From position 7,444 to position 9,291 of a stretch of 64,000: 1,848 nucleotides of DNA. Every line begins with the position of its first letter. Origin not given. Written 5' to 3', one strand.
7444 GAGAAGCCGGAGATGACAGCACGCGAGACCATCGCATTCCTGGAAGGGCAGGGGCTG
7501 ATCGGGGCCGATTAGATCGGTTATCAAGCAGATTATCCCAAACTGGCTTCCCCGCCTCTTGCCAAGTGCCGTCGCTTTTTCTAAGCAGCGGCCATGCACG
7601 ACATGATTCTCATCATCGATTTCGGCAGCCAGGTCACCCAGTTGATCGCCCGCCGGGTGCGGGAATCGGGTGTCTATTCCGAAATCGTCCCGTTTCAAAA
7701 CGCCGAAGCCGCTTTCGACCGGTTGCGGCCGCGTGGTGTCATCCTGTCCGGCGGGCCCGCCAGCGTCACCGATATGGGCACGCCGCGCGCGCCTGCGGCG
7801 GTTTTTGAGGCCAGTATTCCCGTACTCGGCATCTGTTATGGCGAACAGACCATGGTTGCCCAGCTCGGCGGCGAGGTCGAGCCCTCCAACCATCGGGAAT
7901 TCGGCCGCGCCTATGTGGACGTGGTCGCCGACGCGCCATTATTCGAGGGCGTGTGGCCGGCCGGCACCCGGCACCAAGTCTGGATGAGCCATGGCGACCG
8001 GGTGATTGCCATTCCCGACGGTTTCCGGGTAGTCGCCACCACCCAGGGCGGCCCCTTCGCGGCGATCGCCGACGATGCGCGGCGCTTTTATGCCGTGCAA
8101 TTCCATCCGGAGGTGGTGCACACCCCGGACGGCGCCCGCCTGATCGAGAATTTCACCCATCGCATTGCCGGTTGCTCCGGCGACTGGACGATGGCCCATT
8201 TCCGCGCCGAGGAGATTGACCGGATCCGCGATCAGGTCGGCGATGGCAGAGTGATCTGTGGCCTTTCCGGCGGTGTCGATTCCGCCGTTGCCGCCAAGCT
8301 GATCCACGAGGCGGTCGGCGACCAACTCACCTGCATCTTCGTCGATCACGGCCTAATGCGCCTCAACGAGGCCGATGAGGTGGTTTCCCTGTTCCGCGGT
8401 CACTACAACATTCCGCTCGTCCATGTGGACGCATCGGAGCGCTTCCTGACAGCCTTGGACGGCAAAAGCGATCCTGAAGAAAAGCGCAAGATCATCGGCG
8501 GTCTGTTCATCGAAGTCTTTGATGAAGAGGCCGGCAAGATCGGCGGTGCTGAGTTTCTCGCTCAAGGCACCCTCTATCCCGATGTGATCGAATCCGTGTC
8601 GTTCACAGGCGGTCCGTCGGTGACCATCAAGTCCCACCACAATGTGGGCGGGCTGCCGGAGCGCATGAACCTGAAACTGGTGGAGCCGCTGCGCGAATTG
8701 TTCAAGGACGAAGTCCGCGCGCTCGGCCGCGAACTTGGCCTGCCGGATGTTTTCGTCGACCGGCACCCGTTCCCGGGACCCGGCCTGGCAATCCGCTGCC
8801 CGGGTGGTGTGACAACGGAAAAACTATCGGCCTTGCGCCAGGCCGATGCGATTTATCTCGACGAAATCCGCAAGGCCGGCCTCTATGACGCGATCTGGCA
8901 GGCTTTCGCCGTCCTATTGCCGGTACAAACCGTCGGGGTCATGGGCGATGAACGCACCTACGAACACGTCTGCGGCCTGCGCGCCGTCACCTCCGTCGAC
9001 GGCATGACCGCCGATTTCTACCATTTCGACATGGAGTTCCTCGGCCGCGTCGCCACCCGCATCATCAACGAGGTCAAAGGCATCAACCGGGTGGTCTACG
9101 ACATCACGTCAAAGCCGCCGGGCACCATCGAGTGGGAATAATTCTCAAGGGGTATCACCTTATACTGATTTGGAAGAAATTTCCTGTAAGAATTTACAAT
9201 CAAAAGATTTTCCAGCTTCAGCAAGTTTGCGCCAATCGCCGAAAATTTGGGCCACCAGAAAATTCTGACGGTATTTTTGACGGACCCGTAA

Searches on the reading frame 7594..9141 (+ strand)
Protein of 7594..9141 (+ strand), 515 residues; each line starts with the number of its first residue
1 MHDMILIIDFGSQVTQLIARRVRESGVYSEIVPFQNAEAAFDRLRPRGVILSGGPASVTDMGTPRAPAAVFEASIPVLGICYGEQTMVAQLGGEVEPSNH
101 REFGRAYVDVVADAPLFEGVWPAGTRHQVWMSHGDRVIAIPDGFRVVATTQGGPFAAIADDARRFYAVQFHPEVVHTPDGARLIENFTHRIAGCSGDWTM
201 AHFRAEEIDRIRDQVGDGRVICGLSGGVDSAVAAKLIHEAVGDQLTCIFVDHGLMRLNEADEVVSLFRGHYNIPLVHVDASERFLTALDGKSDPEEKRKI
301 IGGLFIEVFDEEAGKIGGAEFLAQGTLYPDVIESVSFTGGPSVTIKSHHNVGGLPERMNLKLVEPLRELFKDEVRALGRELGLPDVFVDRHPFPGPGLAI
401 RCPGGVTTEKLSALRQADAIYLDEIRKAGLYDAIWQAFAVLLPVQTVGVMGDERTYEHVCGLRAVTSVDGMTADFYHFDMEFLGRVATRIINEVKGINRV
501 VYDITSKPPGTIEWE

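Call 10: search_protein_families(library=pfam, proteins=[window:7594-9141:+])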
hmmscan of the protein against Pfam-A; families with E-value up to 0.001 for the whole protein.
window:7594-9141:+ (515 aa): 5 families
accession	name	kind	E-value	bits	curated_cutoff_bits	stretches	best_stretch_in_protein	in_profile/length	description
PF00958.27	GMP_synt_C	-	1.5e-44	150.4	27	1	423-514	1-92/92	GMP synthase C terminal domain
PF00117.34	GATase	-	2.9e-41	141.7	22.8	1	6-189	1-188/190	Glutamine amidotransferase class-I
PF07722.19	Peptidase_C26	-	3.5e-09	37.2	20.5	1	69-173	100-219/219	Peptidase C26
PF02540.23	NAD_synthase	-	3.6e-08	33.3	21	1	216-244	17-45/242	NAD synthase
PF03054.22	tRNA_Me_trans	-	2e-05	24.8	20.6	1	219-251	2-33/202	tRNA methyl transferase HUP domain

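Call 19: find_homologous_proteins(query=window:7594-9141:+)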
Query window:7594-9141:+ (515 aa): 8000 proteins with E <= 0.001 among 8000 candidates; the best 120 are listed.
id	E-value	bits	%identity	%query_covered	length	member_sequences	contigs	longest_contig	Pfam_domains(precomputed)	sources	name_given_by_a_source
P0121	0.0e+0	1073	90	100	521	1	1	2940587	PF00958.28,PF07722.20,PF00117.35,PF02540.24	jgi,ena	-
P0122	7.1e-294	993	84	100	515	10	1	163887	PF00958.28,PF07722.20,PF03054.23,PF00117.35,PF02540.24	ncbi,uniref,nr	ncbi:glutamine-hydrolyzing GMP synthase [Stappia stellulata]|uniref:glutamine-hydrolyzing GMP syntha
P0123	3.4e-293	991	83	100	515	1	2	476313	PF00958.28,PF07722.20,PF03054.23,PF00117.35,PF02540.24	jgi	-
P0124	5.4e-292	987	82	100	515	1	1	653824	PF00958.28,PF07722.20,PF03054.23,PF00117.35,PF02540.24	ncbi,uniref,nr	ncbi:glutamine-hydrolyzing GMP synthase [Stappia sp. F7233]|uniref:GMP synthase [glutamine-hydrolyzi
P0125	1.1e-291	986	84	100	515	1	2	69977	PF00958.28,PF07722.20,PF03054.23,PF00117.35,PF02540.24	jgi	-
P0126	4.6e-291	984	83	100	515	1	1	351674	PF00958.28,PF07722.20,PF03054.23,PF00117.35,PF02540.24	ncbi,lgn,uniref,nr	ncbi:glutamine-hydrolyzing GMP synthase [Stappia stellulata]|uniref:glutamine-hydrolyzing GMP syntha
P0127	1.1e-290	983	81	100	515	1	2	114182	PF00958.28,PF07722.20,PF03054.23,PF00117.35,PF02540.24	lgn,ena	-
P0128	2.9e-290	981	83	100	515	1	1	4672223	PF00958.28,PF07722.20,PF03054.23,PF00117.35,PF02540.24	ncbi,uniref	ncbi:glutamine-hydrolyzing GMP synthase [Stappia sp.]|uniref:glutamine-hydrolyzing GMP synthase n=1 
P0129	3.3e-290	981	81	100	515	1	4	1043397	PF00958.28,PF07722.20,PF03054.23,PF00117.35,PF02540.24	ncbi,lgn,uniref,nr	ncbi:glutamine-hydrolyzing GMP synthase [Pseudovibrio exalbescens]|uniref:GMP synthase [glutamine-hy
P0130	1.1e-289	979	81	100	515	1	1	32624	PF00958.28,PF07722.20,PF03054.23,PF00117.35,PF02540.24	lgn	-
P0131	1.9e-289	979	83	100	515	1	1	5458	PF00958.28,PF07722.20,PF03054.23,PF00117.35,PF02540.24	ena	-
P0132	1.9e-289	979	81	100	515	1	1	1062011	PF00958.28,PF07722.20,PF03054.23,PF00117.35,PF02540.24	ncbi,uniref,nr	ncbi:GMP synthase [glutamine-hydrolyzing] [Pseudovibrio japonicus]|uniref:GMP synthase [glutamine-hy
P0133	2.7e-289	978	81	100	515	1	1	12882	PF00958.28,PF07722.20,PF03054.23,PF00117.35,PF02540.24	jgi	-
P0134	3.8e-289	978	82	100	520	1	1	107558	PF00958.28,PF07722.20,PF03054.23,PF00117.35,PF02540.24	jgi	jgi:GMP synthase (glutamine-hydrolysing)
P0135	5.7e-288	974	81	100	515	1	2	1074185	PF00958.28,PF07722.20,PF03054.23,PF00117.35,PF02540.24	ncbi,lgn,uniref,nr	ncbi:GMP synthase [glutamine-hydrolyzing] [Pseudovibrio axinellae]|uniref:GMP synthase [glutamine-hy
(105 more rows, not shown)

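Call 35: find_encoding_contigs(protein=P0121, flank=10000, max_places=2)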
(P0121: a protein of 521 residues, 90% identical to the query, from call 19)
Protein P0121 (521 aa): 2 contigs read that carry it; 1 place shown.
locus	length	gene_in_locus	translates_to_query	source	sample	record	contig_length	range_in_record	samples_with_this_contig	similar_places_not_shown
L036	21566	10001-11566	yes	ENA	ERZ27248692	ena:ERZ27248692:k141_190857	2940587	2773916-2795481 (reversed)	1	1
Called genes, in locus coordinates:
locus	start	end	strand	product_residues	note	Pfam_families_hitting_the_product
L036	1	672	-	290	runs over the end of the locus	PF01040:UbiA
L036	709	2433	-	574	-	PF00115:COX1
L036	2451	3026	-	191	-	-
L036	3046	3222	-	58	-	-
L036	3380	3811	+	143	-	-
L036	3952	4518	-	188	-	PF00293:NUDIX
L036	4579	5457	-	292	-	PF00196:GerE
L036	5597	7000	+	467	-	PF00202:Aminotran_3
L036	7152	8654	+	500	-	PF00478:IMPDH, PF00571:CBS, PF01070:FMN_dh, PF03060:NMO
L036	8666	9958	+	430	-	PF22458:RsmF-B_ferredox, PF01209:Ubie_methyltran (faint), PF01189:Methyltr_RsmB-F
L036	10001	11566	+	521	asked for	PF00117:GATase, PF07722:Peptidase_C26, PF02540:NAD_synthase (weak), PF00958:GMP_synt_C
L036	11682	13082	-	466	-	PF01494:FAD_binding_3 (weak), PF01946:Thi4 (faint), PF00890:FAD_binding_2, PF01266:DAO, PF03486:HI0933_like (faint), PF12831:FAD_oxidored (weak), PF13450:NAD_binding_8 (weak), PF13738:Pyr_redox_3 (weak), +1 more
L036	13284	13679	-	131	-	-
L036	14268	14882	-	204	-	PF00857:Isochorismatase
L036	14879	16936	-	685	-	PF05378:Hydant_A_N, PF01968:Hydantoinase_A, PF19278:Hydant_A_C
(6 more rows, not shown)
